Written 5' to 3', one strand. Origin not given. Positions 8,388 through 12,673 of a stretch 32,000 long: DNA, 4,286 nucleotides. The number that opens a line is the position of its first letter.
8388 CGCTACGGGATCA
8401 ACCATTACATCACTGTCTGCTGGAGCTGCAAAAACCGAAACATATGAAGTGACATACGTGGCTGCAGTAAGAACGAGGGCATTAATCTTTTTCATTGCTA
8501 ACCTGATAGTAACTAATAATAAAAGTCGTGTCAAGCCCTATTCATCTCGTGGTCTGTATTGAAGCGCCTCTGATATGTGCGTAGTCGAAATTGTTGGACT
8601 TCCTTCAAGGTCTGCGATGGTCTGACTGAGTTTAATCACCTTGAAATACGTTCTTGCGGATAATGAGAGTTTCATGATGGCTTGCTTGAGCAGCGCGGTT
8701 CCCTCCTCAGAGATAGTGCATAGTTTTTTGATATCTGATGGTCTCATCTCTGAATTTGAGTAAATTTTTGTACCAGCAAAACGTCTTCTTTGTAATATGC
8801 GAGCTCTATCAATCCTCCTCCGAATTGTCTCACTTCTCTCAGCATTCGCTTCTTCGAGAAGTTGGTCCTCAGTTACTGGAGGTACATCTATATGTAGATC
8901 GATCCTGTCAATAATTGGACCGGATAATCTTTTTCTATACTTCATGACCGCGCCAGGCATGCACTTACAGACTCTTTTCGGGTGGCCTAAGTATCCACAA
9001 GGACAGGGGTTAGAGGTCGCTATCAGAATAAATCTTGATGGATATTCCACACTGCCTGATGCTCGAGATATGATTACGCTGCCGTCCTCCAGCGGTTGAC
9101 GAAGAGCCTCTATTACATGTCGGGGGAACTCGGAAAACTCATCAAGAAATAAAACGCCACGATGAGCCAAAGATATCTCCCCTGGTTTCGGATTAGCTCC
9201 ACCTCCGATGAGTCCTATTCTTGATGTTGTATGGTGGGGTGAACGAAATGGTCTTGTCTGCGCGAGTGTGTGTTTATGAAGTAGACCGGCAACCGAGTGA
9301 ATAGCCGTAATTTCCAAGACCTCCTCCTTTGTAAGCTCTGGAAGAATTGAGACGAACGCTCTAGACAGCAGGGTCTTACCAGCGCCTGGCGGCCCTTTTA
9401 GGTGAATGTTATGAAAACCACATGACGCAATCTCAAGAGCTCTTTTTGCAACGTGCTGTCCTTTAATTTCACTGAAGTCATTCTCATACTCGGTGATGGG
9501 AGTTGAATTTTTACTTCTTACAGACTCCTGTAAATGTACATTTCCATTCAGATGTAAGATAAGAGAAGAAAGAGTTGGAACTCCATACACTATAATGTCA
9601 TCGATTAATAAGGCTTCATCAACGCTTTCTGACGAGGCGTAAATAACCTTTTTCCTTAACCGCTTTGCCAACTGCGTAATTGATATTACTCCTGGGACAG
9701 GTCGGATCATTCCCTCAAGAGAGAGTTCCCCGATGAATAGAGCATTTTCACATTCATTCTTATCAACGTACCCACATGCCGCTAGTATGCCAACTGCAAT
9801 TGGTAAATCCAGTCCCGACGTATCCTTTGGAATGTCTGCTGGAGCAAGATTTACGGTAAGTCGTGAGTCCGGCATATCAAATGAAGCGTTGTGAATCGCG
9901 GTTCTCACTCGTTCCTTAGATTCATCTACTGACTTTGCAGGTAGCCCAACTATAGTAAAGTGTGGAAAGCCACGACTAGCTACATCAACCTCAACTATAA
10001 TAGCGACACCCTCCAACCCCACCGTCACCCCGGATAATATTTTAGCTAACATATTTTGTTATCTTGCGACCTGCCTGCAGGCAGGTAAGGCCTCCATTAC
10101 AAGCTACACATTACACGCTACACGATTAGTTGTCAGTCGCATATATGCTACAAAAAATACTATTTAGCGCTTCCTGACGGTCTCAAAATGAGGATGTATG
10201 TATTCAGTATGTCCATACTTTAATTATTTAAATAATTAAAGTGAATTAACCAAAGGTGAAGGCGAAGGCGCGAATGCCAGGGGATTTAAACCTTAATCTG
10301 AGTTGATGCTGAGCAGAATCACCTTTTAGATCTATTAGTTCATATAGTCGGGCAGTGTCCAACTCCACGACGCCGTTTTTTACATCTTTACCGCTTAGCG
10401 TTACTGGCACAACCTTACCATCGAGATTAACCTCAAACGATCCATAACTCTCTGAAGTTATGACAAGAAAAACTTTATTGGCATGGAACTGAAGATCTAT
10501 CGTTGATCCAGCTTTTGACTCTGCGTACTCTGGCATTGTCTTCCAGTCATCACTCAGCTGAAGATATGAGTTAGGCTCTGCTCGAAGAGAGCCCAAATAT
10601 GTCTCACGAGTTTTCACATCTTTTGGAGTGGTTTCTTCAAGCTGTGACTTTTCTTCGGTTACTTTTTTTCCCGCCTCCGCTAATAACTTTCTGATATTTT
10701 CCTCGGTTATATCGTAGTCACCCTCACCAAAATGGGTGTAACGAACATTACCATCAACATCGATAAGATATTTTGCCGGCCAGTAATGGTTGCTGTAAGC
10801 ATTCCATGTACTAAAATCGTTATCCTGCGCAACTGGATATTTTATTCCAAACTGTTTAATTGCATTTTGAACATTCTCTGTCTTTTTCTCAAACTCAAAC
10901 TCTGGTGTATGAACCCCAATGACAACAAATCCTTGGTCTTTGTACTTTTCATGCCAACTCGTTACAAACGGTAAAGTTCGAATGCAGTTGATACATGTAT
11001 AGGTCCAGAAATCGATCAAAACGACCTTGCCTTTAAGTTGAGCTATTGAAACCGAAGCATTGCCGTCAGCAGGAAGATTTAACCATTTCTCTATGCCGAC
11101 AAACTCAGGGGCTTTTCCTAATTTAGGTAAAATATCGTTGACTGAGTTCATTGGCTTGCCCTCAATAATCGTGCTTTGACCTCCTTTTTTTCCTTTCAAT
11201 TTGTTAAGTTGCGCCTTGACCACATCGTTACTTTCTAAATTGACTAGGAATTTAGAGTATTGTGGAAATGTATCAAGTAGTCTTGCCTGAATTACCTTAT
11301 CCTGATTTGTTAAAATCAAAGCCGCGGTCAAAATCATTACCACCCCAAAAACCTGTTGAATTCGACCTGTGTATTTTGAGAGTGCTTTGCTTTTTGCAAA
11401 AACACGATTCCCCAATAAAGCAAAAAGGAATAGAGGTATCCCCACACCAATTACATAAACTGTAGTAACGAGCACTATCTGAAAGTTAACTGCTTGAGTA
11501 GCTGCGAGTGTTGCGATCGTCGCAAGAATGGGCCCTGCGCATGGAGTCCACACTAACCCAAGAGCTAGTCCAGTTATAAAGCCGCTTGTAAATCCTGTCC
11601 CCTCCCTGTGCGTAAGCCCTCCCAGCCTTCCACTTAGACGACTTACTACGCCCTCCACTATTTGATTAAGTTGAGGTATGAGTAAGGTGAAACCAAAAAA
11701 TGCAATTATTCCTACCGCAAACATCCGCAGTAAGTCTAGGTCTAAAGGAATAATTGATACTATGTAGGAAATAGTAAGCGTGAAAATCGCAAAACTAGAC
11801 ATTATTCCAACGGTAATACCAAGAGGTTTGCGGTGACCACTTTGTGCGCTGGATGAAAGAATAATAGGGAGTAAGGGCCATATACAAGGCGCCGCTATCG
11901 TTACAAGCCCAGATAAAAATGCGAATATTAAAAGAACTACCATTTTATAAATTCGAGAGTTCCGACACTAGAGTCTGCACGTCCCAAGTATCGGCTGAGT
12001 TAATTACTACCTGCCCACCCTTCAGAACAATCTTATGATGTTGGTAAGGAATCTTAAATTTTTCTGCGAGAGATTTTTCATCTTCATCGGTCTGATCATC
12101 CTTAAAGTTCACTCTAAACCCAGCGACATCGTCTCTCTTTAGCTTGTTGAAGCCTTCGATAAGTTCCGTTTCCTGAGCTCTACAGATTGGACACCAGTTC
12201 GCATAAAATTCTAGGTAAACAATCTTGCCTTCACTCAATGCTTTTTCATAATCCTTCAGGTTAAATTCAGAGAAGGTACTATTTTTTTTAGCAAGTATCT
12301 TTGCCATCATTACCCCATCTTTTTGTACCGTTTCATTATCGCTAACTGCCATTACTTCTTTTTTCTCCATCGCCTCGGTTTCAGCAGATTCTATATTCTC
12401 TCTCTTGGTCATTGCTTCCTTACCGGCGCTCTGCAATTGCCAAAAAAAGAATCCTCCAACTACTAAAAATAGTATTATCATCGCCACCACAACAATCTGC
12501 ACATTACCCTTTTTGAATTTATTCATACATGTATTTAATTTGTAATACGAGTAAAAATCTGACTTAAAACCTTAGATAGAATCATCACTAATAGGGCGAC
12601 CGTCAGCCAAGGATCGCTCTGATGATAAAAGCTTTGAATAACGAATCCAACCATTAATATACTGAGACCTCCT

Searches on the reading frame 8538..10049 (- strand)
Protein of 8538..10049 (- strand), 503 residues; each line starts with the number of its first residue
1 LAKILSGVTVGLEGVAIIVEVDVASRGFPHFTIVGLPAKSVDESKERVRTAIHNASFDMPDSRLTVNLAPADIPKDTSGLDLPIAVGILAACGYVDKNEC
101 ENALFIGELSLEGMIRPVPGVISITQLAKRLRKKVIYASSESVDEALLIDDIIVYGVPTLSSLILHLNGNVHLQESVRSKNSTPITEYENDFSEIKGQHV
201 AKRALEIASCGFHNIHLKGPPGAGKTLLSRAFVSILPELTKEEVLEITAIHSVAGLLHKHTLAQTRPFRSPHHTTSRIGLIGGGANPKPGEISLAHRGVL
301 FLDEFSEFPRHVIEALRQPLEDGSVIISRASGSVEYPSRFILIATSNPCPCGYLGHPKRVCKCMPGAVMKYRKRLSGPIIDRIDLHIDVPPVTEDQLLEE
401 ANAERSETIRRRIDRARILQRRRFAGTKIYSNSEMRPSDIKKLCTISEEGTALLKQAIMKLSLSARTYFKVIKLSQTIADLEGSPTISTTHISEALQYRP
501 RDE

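Call 106: search_protein_families(library=pfam, proteins=[window:8538-10049:-], max_evalue=0.00001)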
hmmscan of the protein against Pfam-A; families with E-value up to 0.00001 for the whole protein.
window:8538-10049:- (503 aa): 4 families
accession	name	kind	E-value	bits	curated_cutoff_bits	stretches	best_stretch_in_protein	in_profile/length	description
PF01078.27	Mg_chelatase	-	6.7e-89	297.2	20.3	1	191-396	1-206/207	Magnesium chelatase, subunit ChlI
PF13541.12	ChlI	-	9e-38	129.3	27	1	19-136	1-116/121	Subunit ChlI of Mg-chelatase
PF13335.12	Mg_chelatase_C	-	6.8e-28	97.5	26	1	404-499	2-94/94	Magnesium chelatase, subunit ChlI C-terminal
PF07728.20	AAA_5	-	3.3e-08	34.1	22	1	216-350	3-125/139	AAA domain (dynein-related subfamily)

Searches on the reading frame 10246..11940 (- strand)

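Call 106: search_protein_families(library=pfam, proteins=[window:10246-11940:-], max_evalue=0.00001)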
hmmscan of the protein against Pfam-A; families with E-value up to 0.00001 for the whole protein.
window:10246-11940:- (564 aa): 5 families
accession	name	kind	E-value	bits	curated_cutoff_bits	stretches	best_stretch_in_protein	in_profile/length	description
PF17991.7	Thioredoxin_10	-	2.1e-22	80.6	27.1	1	445-564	25-142/142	Thioredoxin like C-terminal domain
PF08534.16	Redoxin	-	6.2e-15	55.7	26.6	1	276-419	5-147/148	Redoxin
PF00578.27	AhpC-TSA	-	4.3e-12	46.5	26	1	289-401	10-123/124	AhpC/TSA family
PF02683.22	DsbD_TM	-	3.6e-10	39.9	27.1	1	3-210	4-215/219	Cytochrome C biogenesis protein transmembrane domain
PF13905.12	Thioredoxin_8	-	2e-09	38.1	27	1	304-399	1-94/94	Thioredoxin-like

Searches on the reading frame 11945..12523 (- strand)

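Call 106: search_protein_families(library=pfam, proteins=[window:11945-12523:-], max_evalue=0.00001)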
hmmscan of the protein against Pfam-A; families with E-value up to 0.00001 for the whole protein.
window:11945-12523:- (192 aa): 2 families
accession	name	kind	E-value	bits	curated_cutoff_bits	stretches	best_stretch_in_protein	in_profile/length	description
PF00578.27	AhpC-TSA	-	2.2e-07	31.3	26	1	79-159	10-83/124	AhpC/TSA family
PF00085.26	Thioredoxin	-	8.7e-07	29.3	23.5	1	87-187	5-99/103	Thioredoxin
